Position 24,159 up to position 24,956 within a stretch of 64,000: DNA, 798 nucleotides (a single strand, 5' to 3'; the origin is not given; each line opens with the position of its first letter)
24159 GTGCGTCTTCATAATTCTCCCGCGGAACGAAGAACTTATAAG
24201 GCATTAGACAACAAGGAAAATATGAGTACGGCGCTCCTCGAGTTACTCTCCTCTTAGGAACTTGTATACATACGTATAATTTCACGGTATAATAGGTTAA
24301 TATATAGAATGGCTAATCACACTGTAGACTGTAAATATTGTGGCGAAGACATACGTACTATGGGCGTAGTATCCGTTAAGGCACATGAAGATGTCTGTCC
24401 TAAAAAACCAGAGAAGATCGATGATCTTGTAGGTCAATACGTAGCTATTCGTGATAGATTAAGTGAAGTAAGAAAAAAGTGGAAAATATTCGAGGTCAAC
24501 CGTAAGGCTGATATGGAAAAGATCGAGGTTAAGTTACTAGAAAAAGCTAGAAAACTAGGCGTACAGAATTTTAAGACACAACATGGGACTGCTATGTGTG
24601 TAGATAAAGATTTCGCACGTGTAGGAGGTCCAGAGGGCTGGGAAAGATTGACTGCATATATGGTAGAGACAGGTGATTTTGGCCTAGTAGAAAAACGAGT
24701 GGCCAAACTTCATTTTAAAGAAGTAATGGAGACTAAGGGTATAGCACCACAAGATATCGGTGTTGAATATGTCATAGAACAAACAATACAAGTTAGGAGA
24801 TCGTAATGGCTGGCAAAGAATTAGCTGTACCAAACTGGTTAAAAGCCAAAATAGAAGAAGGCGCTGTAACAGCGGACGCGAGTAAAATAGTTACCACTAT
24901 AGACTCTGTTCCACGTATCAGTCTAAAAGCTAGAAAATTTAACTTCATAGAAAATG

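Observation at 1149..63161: Heptamer AAGGTCC ~41x on the + strand, ~1x on the - strand, independent of gene direction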

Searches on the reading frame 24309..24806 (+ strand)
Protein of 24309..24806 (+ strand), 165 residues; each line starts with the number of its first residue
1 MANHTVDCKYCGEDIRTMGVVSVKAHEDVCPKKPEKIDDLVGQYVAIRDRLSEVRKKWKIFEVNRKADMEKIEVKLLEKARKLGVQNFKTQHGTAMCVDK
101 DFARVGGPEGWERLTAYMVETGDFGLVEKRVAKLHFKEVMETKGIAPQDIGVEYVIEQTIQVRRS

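Call 38: search_protein_families(library=pfam, max_evalue=0.01, proteins=[window:24309-24806:+])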
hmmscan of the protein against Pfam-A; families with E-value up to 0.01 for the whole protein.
window:24309-24806:+ (165 aa): 1 family
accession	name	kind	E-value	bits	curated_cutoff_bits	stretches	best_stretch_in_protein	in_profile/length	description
PF22709.1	Mu_Gam-Sipho_Gp157-TOTE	-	0.0071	16.7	27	0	37-62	1-26/63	Mu Gam/Sipho_Gp157-like domain of the TOTE conflict systems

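Call 64: search_protein_families(library=phrogs, max_evalue=0.001, proteins=[window:24309-24806:+])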
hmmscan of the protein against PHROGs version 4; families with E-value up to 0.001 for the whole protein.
window:24309-24806:+ (165 aa): 1 family
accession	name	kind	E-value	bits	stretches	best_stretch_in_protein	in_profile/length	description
phrog_13900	-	head and packaging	3.1e-16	61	1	36-164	11-131/132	minor head protein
